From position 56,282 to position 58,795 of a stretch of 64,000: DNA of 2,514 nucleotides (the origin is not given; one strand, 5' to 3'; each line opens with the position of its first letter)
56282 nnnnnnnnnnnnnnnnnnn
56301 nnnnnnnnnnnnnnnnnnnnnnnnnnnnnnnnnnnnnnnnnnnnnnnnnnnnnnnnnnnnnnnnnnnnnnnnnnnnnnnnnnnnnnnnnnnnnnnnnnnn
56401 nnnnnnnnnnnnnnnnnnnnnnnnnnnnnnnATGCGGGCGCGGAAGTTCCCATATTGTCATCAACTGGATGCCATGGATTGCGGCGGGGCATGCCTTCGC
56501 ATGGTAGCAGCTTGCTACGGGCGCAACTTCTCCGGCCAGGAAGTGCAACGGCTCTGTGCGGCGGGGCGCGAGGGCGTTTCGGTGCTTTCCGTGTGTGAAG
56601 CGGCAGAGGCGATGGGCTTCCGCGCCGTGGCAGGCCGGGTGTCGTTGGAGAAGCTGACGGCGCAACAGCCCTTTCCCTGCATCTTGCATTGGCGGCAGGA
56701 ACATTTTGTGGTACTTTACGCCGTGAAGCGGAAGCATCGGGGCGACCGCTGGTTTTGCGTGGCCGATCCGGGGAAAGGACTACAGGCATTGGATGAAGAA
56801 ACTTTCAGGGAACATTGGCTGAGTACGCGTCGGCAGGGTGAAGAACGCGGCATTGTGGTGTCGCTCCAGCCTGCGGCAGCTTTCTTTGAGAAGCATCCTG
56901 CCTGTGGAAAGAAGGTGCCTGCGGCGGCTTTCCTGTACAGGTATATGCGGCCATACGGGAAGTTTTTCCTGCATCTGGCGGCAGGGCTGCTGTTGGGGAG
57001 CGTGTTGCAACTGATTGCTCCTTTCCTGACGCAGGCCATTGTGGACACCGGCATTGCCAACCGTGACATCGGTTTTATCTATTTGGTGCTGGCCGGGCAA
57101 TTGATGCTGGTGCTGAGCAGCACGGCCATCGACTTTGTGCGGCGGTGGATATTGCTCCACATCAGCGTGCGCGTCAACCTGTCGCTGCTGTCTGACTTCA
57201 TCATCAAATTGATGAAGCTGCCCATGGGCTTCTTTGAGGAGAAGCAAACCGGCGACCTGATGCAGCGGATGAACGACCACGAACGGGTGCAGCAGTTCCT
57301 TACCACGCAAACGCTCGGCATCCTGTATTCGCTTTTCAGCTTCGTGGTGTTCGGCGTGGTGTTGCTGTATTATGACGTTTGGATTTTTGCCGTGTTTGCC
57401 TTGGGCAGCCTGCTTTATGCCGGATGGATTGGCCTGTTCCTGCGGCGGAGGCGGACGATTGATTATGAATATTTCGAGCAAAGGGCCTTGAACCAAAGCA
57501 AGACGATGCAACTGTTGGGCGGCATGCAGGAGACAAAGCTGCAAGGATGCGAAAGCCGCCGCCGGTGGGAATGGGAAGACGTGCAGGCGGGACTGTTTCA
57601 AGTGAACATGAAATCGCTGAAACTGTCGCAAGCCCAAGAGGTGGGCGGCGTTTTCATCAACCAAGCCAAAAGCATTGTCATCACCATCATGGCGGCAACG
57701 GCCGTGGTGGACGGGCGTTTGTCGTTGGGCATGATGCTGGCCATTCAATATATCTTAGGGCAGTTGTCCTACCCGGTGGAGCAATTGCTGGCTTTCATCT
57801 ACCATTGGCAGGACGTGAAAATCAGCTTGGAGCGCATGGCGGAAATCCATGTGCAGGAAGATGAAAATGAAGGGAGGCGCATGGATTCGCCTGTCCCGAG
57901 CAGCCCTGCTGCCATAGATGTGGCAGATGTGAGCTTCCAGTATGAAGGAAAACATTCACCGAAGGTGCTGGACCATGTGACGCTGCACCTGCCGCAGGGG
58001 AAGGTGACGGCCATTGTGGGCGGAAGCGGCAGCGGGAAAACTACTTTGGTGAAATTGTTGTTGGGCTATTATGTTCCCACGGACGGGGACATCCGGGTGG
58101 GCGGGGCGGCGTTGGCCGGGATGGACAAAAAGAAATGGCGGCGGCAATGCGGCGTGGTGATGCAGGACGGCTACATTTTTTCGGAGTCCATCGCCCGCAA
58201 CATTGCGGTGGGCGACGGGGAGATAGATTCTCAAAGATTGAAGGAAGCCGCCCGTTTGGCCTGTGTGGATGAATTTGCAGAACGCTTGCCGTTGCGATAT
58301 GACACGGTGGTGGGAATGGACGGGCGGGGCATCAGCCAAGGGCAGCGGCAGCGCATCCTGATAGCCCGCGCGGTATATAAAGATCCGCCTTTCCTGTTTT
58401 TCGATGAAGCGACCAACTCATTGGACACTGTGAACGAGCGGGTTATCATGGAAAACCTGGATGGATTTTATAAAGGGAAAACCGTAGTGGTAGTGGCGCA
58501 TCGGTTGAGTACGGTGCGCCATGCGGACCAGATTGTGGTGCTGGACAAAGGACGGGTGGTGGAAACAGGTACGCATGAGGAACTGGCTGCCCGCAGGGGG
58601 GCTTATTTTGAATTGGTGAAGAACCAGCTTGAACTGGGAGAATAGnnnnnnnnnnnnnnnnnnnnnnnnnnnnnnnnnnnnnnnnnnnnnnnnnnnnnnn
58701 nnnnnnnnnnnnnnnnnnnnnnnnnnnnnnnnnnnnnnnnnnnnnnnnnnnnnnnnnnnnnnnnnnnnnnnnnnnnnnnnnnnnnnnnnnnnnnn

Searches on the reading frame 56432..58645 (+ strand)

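Call 11: search_protein_families(library=pfam, proteins=[window:56432-58645:+], max_evalue=0.001)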
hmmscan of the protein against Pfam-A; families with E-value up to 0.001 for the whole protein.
window:56432-58645:+ (737 aa): 4 families
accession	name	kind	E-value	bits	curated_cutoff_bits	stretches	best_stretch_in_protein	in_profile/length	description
PF00005.33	ABC_tran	-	2.3e-29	103.2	25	1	513-662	1-137/137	ABC transporter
PF00664.28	ABC_membrane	-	9.5e-26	91.5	28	1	186-449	8-274/274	ABC transporter transmembrane region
PF03412.21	Peptidase_C39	-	1.2e-24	87.1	22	1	5-129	1-121/133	Peptidase C39 family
PF02463.25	SMC_N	-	1.2e-06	28.5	40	0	642-704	149-211/220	RecF/RecN/SMC N terminal domain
